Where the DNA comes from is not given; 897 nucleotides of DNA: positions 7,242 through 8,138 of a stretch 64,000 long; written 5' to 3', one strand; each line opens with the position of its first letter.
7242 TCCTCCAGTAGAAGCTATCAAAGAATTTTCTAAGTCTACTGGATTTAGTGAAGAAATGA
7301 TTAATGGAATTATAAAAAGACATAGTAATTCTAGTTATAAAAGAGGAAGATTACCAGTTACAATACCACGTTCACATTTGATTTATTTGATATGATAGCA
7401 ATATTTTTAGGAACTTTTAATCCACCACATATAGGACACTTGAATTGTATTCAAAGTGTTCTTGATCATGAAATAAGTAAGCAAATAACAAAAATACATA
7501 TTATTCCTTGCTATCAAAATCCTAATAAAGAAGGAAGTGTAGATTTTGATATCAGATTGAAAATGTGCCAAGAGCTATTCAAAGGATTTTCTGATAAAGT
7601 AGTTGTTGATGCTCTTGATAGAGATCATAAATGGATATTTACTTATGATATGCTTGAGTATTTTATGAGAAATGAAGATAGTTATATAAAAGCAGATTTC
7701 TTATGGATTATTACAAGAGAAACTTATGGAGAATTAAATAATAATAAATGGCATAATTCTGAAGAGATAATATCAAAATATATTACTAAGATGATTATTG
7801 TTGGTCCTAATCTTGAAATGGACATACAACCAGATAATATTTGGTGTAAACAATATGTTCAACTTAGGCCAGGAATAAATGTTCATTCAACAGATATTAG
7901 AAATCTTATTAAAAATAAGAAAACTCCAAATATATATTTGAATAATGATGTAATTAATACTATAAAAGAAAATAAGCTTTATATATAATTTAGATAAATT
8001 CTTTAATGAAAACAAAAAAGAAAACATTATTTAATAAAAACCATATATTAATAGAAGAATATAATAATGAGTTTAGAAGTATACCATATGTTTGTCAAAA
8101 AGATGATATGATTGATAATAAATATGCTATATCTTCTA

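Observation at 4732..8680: Phage-encoded NAD+ synthesis module (IMPDH/GMPR-like, NadE, NMNAT) as a possible counter to NAD+-depleting defences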

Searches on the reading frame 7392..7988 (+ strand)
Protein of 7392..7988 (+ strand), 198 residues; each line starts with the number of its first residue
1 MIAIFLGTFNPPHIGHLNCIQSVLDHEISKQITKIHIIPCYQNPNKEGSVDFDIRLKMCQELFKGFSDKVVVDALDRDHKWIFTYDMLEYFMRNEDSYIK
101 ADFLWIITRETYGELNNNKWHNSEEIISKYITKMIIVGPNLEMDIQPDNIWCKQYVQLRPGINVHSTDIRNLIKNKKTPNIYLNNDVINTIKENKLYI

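Call 3: search_protein_families(library=pfam, proteins=[window:7392-7988:+], max_evalue=0.1)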
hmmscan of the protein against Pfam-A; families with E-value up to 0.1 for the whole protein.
window:7392-7988:+ (198 aa): 2 families
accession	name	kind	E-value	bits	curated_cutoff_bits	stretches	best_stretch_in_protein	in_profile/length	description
PF01467.32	CTP_transf_like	-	4.5e-11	43.5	21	1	4-171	1-132/133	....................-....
PF01747.23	ATP-sulfurylase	-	0.0057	16.5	24.3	1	8-70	27-84/212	ATP-sulfurylase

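Call 4: search_protein_families(library=ncbifam, proteins=[window:7392-7988:+], max_evalue=0.1)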
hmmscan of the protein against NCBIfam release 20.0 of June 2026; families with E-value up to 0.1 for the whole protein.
window:7392-7988:+ (198 aa): 19 families
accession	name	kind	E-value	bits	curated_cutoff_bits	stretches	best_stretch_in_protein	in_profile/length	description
TIGR00482.1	TIGR00482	equivalog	2.9e-23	82.9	112.45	1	4-197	1-194/194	nicotinate (nicotinamide) nucleotide adenylyltransferase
NF000841.0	PRK00071.1-4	equivalog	1.4e-15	57.6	197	1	2-197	9-192/194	nicotinate-nucleotide adenylyltransferase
NF005519.0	PRK07152.1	equivalog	4.1e-14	52.3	315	1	2-198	3-185/361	nicotinate-nucleotide adenylyltransferase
NF000839.0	PRK00071.1-1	equivalog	8.8e-13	48.7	187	1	3-129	9-129/219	nicotinate-nucleotide adenylyltransferase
NF006479.0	PRK08887.1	equivalog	7.2e-12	45.5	164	1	2-131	4-127/174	nicotinate-nicotinamide nucleotide adenylyltransferase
NF000840.1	PRK00071.1-3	equivalog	1.5e-11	44.2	150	1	2-197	8-198/201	nicotinate-nucleotide adenylyltransferase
NF000845.0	PRK00071.2-4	equivalog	2.1e-07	30.6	210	1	2-132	10-132/197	nicotinate-nucleotide adenylyltransferase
TIGR01510.1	coaD_prev_kdtB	equivalog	1e-06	28.8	103.3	1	2-75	1-67/155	pantetheine-phosphate adenylyltransferase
TIGR00125.1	cyt_tran_rel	domain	1.5e-06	28.2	27.7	1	2-60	1-57/65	adenylyltransferase/cytidyltransferase family protein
NF000843.0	PRK00071.2-2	equivalog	2.3e-06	27.2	240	1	2-130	14-134/212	nicotinate-nucleotide adenylyltransferase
NF003785.0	PRK05379.1-1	equivalog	8.1e-05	22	418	1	2-62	4-61/347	bifunctional nicotinamide-nucleotide adenylyltransferase/Nudix hydroxylase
TIGR01526.1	nadR_NMN_Atrans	equivalog_domain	0.00069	18.9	341.15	1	2-79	3-76/325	nicotinamide-nucleotide adenylyltransferase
NF000846.0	PRK00071.2-5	equivalog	0.0017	17.9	329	1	2-128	21-139/210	nicotinate-nucleotide adenylyltransferase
NF003791.0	PRK05379.2-3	equivalog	0.0051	16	409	1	2-82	7-89/340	bifunctional nicotinamide-nucleotide adenylyltransferase/Nudix hydroxylase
NF005988.0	PRK08099.1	equivalog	0.0077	15.4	201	1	2-47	66-106/411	multifunctional transcriptional regulator/nicotinamide-nucleotide adenylyltransferase/ribosylnicotinamide kinase NadR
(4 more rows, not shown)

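Call 5: search_protein_families(library=phrogs, proteins=[window:7392-7988:+], max_evalue=0.01)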
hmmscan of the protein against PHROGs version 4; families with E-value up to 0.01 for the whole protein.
window:7392-7988:+ (198 aa): 3 families
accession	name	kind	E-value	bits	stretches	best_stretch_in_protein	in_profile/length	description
phrog_395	-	other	4.2e-07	31.1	1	2-73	13-81/373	cytidyltransferase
phrog_3462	-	moron, auxiliary metabolic gene and host takeover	6.5e-05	23.3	1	1-129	3-118/346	nicotinamide-nucleotide adenylyltransferase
phrog_3041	-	other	0.0028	17.1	1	3-90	53-135/678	cytidyltransferase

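Call 13: search_solved_structures(query=window:7392-7988:+, show_alignments=2, max_evalue=0.01)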
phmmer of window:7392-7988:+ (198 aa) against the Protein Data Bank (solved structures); distinct sequences matched with E-value up to 0.01: 10.
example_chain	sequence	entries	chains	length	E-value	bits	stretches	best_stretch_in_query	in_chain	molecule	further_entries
2h29_A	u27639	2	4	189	2.7e-08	37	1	2-197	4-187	Probable nicotinate-nucleotide adenylyltransferase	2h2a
8aih_A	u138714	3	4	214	2.2e-05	27.6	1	2-197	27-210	Probable nicotinate-nucleotide adenylyltransferase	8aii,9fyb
2qtr_A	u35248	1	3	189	0.00011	25.2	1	2-197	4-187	Probable nicotinate-nucleotide adenylyltransferase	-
2qtm_A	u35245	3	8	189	0.00011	25.2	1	2-197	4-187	Nicotinate (Nicotinamide) nucleotide adenylyltransferase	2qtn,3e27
3hfj_A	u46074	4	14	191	0.00012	25.2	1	2-197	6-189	Nicotinate (Nicotinamide) nucleotide adenylyltransferase | nicotinate-nucleotide adenylyltransferase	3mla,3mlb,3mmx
3dv2_A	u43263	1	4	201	0.00014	24.9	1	2-197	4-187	Nicotinate (Nicotinamide) nucleotide adenylyltransferase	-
1kam_A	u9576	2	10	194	0.00019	24.5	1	2-197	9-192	NICOTINATE-NUCLEOTIDE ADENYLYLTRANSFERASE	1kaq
3h05_A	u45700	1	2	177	0.00052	23.1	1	2-130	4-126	uncharacterized protein VPA0413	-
2qjt_B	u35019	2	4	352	0.0039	20.2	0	2-63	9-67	Nicotinamide-nucleotide adenylyltransferase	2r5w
1yul_A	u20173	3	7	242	0.005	19.9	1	2-94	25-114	Probable nicotinate-nucleotide adenylyltransferase | 'Probable nicotinate-nucleotide adenylyltransferase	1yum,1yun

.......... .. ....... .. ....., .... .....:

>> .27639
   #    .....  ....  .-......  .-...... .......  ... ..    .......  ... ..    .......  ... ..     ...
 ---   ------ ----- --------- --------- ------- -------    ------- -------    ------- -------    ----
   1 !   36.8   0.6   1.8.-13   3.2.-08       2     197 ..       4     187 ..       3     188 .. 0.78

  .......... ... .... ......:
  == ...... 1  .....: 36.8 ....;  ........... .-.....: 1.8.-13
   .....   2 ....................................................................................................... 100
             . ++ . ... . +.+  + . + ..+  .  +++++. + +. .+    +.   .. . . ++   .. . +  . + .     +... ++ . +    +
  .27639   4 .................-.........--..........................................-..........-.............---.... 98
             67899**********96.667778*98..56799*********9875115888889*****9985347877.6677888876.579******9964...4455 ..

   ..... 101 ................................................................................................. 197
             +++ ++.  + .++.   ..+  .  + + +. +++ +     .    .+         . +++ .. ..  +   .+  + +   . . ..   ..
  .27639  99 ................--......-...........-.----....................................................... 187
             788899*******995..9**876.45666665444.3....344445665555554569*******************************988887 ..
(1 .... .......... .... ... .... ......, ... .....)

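Call 38: search_dna_similar(query=window:7392-7988:+, collection=phages, mode=protein, max_rows=40)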
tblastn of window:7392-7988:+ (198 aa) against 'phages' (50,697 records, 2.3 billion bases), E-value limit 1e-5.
Records with a match: 4; places in all: 4; records where one place covers at least 80% of the query: 4.
Best place of each record, by identity: <60% 4.
By first word of the organism name: Bacteriophage 2; Listeria 2.
By host as written in the record: - 2; Listeria monocytogenes 2.
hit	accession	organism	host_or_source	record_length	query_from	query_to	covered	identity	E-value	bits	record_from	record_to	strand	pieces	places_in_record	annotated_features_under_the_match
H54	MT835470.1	Bacteriophage sp.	human fecal samples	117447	2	198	99%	31.4%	1e-14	77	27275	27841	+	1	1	record has no annotation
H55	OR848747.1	Listeria phage LM 4-14-1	Listeria monocytogenes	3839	2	197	99%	28.4%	3e-7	56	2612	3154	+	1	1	record has no annotation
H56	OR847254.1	Listeria phage LM 4-11-1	Listeria monocytogenes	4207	2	197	99%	28.4%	3e-7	56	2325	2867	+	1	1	record has no annotation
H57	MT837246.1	Bacteriophage sp.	human fecal samples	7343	1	197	99%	26.5%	1e-7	57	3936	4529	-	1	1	record has no annotation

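Call 60: find_related_loci(query=A3, collection=genome_contigs, flank=6000)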
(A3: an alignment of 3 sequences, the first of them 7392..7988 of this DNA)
Query A3 (198 aa) in genome_contigs; peptide patterns used: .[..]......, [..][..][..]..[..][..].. (x = any residue, [..] = any of these).
600 stretches matched a pattern (row limit reached: there are more); 440 encode a relative of the query (tblastn E <= 1e-3); the best 80 are kept; 80 distinct loci.
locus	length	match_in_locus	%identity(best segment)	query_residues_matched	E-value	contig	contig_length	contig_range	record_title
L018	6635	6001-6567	29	2-197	7e-17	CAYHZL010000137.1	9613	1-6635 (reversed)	MAG TPA_asm: uncultured Chitinophagaceae bacterium isolate ERP119705_co16_460 genome assembly, contig: NODE_5675_length_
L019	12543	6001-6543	31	2-197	1e-15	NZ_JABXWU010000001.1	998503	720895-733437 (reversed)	Alkalibacillus aidingensis strain YIM 98829 Scaffold1, whole genome shotgun sequence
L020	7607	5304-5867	24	2-197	2e-15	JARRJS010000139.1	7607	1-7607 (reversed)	MAG: Gemmatimonadota bacterium isolate Spart_026_MAG scaffold_9807, whole genome shotgun sequence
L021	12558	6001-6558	33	2-197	2e-15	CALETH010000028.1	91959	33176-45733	MAG TPA_asm: uncultured Bacteroidetes bacterium isolate SRR6231172_bin.61_CONCOCT_v1.1_MAG genome assembly, contig: ERZ6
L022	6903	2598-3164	31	2-197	4e-15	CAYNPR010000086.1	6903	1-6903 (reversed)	MAG TPA_asm: uncultured bacterium isolate binchicken_co201_27 genome assembly, contig: NODE_13021_length_6903_cov_5.4748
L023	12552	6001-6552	30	2-197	6e-15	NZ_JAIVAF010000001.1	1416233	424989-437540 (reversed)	Guptibacillus algicola strain AmN0-13 AmN0-13_ctg001, whole genome shotgun sequence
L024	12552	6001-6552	30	2-197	9e-15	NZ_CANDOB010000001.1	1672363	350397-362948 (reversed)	Alkalihalobacillus sp. CinArs1 NODE_1_length_1672363_cov_222.569, whole genome shotgun sequence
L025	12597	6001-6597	26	2-198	2e-14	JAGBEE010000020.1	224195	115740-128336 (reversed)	MAG: Clostridia bacterium isolate RGIG9037 Water_deer_Rectum-4__c2673, whole genome shotgun sequence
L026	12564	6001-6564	26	1-198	3e-14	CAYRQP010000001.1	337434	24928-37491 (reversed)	MAG TPA_asm: uncultured bacterium isolate SRP077602_co1_69 genome assembly, contig: NODE_10_length_337434_cov_20.409024,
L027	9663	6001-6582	25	2-197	3e-14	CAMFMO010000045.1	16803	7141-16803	MAG: uncultured Clostridia bacterium isolate ERR2020030_bin.1_metaWRAP_v1.3_MAG genome assembly, contig: ERZ10552039.490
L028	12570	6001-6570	25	2-198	6e-14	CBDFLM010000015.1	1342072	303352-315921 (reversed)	MAG: Longimicrobiales bacterium isolate 299ed55f-43d3-4344-98bd-bcec2c231d9a genome assembly, contig: contig_15, whole g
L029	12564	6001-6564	25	2-197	7e-14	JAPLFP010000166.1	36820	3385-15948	MAG: Ignavibacteriales bacterium isolate LacPavin_0920_SED5_MAG_52_10 LacPavin_0920_SED5_scaffold_7401, whole genome sho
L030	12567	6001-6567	29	4-197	8e-14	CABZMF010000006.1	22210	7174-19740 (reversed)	MAG: uncultured Candidatus Marinimicrobia bacterium isolate AG-337-K10 genome assembly, contig: AG-337-K10_NODE_6, whole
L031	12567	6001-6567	29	2-197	9e-14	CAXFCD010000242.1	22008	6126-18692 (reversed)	MAG TPA_asm: uncultured bacterium isolate ERR599111_maxbin2_57 genome assembly, contig: ERZ841489.916213, whole genome s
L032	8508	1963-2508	25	2-197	9e-14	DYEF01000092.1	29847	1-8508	MAG TPA_asm: Bdellovibrio sp. isolate Tomsk_43_40 Tomsk_k141_69455, whole genome shotgun sequence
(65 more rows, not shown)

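Call 61: find_related_loci(query=A3, collection=viral_contigs, flank=8000)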
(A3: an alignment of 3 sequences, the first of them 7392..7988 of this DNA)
Query A3 (198 aa) in viral_contigs; peptide patterns used: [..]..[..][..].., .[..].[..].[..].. (x = any residue, [..] = any of these).
345 stretches matched a pattern; 60 encode a relative of the query (tblastn E <= 1e-3); 60 distinct loci.
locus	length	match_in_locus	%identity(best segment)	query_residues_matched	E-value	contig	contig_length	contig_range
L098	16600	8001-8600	57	1-197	1e-70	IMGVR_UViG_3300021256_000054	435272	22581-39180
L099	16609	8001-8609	50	1-198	3e-56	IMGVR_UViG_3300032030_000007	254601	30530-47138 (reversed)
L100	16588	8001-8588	40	3-197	6e-43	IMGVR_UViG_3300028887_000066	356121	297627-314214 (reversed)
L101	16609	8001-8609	39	3-198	7e-39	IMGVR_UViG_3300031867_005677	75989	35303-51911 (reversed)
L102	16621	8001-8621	41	3-198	7e-37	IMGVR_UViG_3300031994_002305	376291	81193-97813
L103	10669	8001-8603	40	3-198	4e-32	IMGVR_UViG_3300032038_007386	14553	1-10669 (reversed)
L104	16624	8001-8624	39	3-197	8e-30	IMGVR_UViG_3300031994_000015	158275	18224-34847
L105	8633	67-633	34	2-198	4e-23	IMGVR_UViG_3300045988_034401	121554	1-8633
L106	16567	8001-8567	35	2-198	7e-23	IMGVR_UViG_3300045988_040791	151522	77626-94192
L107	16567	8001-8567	34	2-198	8e-23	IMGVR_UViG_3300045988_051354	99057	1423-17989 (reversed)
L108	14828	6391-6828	35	2-150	2e-21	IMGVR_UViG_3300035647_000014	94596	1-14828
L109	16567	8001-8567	34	2-198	4e-23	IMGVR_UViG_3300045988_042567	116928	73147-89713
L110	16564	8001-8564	34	2-198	2e-19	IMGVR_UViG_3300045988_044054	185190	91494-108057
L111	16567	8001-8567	32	2-198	4e-18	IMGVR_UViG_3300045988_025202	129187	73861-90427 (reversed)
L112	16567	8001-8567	31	2-198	1e-17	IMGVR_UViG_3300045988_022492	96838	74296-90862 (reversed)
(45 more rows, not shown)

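Call 66: search_protein_families(library=pfam, proteins=[L098:27-1220:+, L098:1872-2849:+, L098:2925-4445:+, L098:4493-6991:+, L098:7359-7988:+, L098:8001-8615:+, L098:8733-9269:+, L098:9537-10109:+, L101:5714-6379:+, L101:7185-7583:+], max_evalue=0.01)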
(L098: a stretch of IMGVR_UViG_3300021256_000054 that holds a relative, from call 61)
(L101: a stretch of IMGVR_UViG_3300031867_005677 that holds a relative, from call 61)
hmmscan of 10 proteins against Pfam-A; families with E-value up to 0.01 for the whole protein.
L098:27-1220:+ (397 aa): 2 families
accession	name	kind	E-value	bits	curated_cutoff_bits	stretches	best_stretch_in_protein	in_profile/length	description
PF04095.22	NAPRTase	-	8.5e-55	186.5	20.8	1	142-372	3-234/239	Nicotinate phosphoribosyltransferase (NAPRTase) family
PF17767.7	NAPRTase_N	-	3.6e-11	43.9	32.6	1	1-109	15-124/125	Nicotinate phosphoribosyltransferase (NAPRTase) N-terminal domain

L098:1872-2849:+ (325 aa): 1 family
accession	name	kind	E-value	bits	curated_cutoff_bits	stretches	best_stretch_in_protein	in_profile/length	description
PF02540.23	NAD_synthase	-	4.7e-38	131.1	21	1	9-179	3-166/242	NAD synthase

L098:2925-4445:+ (506 aa): 2 families
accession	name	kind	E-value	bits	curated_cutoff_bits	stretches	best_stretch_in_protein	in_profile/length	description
PF04055.27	Radical_SAM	-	9.2e-18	65.4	29.5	1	122-288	3-166/166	Radical SAM superfamily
PF13353.11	Fer4_12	-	2e-09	38.3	22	1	123-248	12-132/137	4Fe-4S single cluster domain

L098:4493-6991:+ (832 aa): 1 family
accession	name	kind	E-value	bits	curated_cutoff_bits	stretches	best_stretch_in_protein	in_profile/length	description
PF13004.13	BACON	-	0.00063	20.1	25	1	206-272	3-60/61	Putative binding domain, N-terminal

L098:7359-7988:+ (209 aa): 1 family
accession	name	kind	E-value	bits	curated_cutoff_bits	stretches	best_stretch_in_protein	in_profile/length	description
PF21892.1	TMEM145_N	-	0.006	17.3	28.1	0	54-140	44-125/131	TMEM145, N-terminal domain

L098:8001-8615:+ (204 aa): 1 family
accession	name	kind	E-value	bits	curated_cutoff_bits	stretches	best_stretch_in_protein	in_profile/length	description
PF01467.32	CTP_transf_like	-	2.2e-09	38.1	21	1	4-174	1-132/133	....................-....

L098:8733-9269:+ (178 aa): 1 family
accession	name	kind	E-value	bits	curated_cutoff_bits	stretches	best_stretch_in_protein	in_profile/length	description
PF06632.17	XRCC4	-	0.0066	16.8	26.2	0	77-132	28-88/102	XRCC4 N-terminal domain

L098:9537-10109:+ (190 aa): 0 families

L101:5714-6379:+ (221 aa): 2 families
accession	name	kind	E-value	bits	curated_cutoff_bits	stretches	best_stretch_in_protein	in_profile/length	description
PF00293.34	NUDIX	-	5.3e-09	36.6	21.1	1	65-190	10-132/134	NUDIX domain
PF08116.16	Toxin_29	-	0.0094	16.4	25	0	43-56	17-30/31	PhTx neurotoxin family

L101:7185-7583:+ (132 aa): 0 families

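Call 83: find_related_loci(query=A6, collection=viral_contigs, flank=3000)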
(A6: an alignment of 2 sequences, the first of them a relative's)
Query A6 (397 aa) in viral_contigs; peptide patterns used: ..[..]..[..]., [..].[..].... (x = any residue, [..] = any of these).
156 stretches matched a pattern; 56 encode a relative of the query (tblastn E <= 1e-3); 56 distinct loci.
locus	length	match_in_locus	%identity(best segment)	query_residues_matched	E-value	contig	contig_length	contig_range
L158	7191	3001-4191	100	1-397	0e+0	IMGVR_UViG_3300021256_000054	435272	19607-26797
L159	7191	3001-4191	94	1-397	0e+0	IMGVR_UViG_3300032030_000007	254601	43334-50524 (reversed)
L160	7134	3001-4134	83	1-379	0e+0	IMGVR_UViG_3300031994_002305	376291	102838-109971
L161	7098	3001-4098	54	1-375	3e-127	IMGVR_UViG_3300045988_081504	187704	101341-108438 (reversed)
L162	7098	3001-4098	54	1-375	1e-126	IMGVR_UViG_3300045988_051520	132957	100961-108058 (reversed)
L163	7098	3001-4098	54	1-375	9e-127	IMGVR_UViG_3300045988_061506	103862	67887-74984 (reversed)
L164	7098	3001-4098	54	1-375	1e-126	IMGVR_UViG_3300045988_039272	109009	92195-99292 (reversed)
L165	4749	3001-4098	54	1-375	1e-126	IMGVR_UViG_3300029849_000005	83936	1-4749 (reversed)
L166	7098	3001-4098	54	1-375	1e-126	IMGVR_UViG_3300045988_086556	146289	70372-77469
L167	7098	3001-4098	54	1-375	1e-126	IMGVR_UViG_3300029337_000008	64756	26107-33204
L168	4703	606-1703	54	1-375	2e-126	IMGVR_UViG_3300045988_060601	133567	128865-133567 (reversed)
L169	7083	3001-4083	54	1-371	2e-125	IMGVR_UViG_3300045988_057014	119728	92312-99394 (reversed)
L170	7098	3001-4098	54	1-375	2e-125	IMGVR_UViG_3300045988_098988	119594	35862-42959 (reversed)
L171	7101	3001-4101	54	1-375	6e-124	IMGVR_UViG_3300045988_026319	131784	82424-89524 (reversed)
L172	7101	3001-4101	54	1-375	6e-124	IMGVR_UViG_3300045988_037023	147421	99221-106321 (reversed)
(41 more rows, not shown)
